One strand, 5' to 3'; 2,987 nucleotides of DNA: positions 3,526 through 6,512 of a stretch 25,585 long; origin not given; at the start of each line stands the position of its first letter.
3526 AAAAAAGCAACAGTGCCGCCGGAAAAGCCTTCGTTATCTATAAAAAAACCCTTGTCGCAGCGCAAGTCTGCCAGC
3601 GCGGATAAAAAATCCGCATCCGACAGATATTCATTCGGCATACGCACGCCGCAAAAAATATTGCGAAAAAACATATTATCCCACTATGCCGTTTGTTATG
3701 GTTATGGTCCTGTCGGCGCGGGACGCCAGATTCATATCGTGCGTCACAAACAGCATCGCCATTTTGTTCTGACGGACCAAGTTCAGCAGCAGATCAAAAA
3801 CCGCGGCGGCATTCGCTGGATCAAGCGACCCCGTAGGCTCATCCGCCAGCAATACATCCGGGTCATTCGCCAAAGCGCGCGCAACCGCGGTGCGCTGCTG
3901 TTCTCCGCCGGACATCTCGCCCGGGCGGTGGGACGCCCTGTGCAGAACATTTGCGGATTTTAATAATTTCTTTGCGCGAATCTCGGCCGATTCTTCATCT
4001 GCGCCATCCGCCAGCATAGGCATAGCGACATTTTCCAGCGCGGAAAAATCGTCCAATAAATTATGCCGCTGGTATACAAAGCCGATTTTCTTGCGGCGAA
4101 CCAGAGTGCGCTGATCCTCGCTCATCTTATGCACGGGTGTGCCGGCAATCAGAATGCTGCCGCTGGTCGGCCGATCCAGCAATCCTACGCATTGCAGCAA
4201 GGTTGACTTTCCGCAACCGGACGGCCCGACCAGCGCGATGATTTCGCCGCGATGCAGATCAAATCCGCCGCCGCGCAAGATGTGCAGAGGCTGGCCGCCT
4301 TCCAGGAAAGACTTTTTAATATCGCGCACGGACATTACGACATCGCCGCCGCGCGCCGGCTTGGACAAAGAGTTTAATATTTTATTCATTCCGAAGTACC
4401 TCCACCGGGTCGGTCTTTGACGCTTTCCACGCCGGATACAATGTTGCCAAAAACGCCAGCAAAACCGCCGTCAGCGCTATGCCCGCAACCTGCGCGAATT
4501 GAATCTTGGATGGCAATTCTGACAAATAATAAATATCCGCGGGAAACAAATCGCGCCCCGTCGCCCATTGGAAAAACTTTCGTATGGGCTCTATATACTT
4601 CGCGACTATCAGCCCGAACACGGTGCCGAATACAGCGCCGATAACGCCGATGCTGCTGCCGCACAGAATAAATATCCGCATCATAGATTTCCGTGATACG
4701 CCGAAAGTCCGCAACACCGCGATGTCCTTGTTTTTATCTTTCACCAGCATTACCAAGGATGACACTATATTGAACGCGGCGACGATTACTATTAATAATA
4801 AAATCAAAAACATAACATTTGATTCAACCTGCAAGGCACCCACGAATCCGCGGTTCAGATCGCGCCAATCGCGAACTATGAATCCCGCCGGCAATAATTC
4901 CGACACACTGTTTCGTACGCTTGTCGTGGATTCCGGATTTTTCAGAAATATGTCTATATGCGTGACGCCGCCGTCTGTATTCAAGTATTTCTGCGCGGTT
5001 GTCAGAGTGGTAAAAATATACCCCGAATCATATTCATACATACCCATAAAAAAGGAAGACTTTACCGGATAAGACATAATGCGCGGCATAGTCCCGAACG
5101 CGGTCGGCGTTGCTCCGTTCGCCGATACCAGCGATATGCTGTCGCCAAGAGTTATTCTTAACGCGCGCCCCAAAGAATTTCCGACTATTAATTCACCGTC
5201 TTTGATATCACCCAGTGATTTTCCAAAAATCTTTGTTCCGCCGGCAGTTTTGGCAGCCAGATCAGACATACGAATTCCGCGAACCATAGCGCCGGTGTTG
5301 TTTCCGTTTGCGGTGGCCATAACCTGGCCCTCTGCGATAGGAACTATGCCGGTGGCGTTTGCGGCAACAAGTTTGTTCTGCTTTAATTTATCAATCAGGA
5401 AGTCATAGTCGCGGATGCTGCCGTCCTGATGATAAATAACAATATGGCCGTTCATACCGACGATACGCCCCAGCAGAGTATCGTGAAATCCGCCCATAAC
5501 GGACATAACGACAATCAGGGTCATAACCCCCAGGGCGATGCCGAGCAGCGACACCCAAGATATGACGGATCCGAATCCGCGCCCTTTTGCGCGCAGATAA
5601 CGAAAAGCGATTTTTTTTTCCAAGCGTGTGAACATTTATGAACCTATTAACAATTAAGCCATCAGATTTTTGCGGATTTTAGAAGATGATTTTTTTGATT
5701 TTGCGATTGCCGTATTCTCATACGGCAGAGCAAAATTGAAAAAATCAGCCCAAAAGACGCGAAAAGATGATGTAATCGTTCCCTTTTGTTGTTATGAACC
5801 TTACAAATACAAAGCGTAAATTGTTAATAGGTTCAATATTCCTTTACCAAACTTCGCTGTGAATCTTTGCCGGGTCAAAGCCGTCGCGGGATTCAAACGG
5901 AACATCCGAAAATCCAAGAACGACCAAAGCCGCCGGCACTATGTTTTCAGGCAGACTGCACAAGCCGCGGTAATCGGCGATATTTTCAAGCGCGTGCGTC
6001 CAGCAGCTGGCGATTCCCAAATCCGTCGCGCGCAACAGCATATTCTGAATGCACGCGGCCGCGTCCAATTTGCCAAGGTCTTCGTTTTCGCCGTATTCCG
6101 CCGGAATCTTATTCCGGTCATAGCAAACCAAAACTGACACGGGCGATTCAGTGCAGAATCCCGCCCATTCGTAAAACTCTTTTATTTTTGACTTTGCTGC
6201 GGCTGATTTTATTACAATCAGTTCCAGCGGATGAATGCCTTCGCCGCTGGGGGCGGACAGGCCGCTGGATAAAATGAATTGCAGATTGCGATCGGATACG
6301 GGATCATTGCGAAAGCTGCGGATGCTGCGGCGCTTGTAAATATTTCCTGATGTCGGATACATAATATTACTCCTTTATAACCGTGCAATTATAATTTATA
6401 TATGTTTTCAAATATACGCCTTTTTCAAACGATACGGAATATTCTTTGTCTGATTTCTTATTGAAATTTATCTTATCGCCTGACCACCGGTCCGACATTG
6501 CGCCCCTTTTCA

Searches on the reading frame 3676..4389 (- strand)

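Call 20: search_protein_families(library=ncbifam, proteins=[window:3676-4389:-], max_evalue=0.00001)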
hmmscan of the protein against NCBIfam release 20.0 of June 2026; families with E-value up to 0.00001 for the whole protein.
window:3676-4389:- (237 aa): 183 families (the best 25 are shown)
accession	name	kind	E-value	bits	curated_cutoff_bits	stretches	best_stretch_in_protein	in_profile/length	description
TIGR02211.1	LolD_lipo_ex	equivalog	4.7e-75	251.9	307.75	1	19-235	2-218/221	lipoprotein-releasing ABC transporter ATP-binding protein LolD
NF008639.0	PRK11629.1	equivalog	1e-67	227.9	360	1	18-234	6-222/234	lipoprotein-releasing ABC transporter ATP-binding protein LolD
NF007879.0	PRK10584.1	equivalog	1.3e-57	195.2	336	1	17-234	5-222/228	putative ABC transporter ATP-binding protein YbbA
NF007826.0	PRK10535.1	equivalog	2.4e-54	184.7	966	1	18-234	4-219/648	macrolide ABC transporter ATP-binding protein/permease MacB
TIGR02673.1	FtsE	equivalog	2.3e-53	181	264.85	1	22-233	5-212/214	cell division ATP-binding protein FtsE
TIGR03608.1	L_ocin_972_ABC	subfamily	3.7e-53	180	254.85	1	23-231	3-206/206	putative bacteriocin export ABC transporter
TIGR02982.1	heterocyst_DevA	subfamily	1.2e-51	175.5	295.8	1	18-235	1-218/220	ABC exporter ATP-binding subunit, DevA family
NF038007.1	ABC_ATP_DarD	equivalog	3.5e-48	163.9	375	1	24-234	7-216/218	darobactin export ABC transporter ATP-binding protein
TIGR02315.1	ABC_phnC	equivalog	1.2e-47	162.4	266.1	1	19-235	2-223/243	phosphonate ABC transporter ATP-binding protein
TIGR02314.1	ABC_MetN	equivalog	3.7e-47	161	499.7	1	20-231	3-213/343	methionine ABC transporter ATP-binding protein MetN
TIGR01186.1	proV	subfamily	5.7e-46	157.3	326.6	1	43-234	14-206/363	betaine/proline/choline family ABC transporter ATP-binding protein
NF007027.0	PRK09493.1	equivalog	1.2e-45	155.8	379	1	35-235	14-213/240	glutamine ABC transporter ATP-binding protein GlnQ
NF008428.0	PRK11264.1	equivalog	1.3e-44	152.3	406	1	20-235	5-221/250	L-cystine ABC transporter ATP-binding protein TcyN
TIGR03005.1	ectoine_ehuA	equivalog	3.1e-41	141.3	345.4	1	33-233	11-222/252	ectoine/hydroxyectoine ABC transporter ATP-binding protein EhuA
TIGR00972.1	3a0107s01c2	equivalog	2.8e-40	138.2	343.2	1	37-235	16-220/248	phosphate ABC transporter ATP-binding protein PstB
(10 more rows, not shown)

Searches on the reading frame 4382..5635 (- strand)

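Call 20: search_protein_families(library=ncbifam, proteins=[window:4382-5635:-], max_evalue=0.00001)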
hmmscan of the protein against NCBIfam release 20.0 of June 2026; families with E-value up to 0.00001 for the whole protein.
window:4382-5635:- (417 aa): 5 families
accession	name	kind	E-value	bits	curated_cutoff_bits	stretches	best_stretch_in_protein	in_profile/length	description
TIGR02212.1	lolCE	equivalog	2e-123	412.3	362.45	1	5-417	2-411/411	lipoprotein-releasing ABC transporter permease subunit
NF008357.0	PRK11146.1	exception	3.7e-65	220.4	439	1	4-415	4-412/414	lipoprotein-releasing ABC transporter permease subunit LolE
NF008076.0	PRK10814.1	exception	3.9e-63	213.8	473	1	6-417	6-399/399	lipoprotein-releasing ABC transporter permease subunit LolC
TIGR02213.1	lolE_release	exception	5.2e-61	206.7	540.35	1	9-415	6-409/411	lipoprotein-releasing ABC transporter permease subunit LolE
TIGR03434.1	ADOP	subfamily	2.4e-09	35.9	622.3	0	380-417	766-803/803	ADOP family duplicated permease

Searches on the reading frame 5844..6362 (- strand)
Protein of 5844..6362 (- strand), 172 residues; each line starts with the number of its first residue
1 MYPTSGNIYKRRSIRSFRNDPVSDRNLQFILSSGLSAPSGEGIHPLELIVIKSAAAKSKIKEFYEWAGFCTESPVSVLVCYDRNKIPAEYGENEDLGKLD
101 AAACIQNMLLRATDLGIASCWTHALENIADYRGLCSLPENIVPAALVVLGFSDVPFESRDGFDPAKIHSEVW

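Call 20: search_protein_families(library=ncbifam, proteins=[window:5844-6362:-], max_evalue=0.00001)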
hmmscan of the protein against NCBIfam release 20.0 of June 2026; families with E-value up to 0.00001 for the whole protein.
window:5844-6362:- (172 aa): 4 families
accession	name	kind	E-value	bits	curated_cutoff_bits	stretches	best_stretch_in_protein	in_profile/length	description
NF008033.1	PRK10765.1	equivalog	4.2e-13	49.3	223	1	3-153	3-161/240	oxygen-insensitive NADPH nitroreductase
TIGR02476.1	BluB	equivalog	7.1e-10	38.6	150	1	8-65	13-70/205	5,6-dimethylbenzimidazole synthase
TIGR03553.1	F420_FbiB_CTERM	equivalog_domain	1.2e-09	38.2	249.55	0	8-60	3-55/194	F420 biosynthesis protein FbiB, C-terminal domain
NF009810.0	PRK13294.1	equivalog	4.7e-08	32.3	304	0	8-60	258-310/449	coenzyme F420-0:L-glutamate ligase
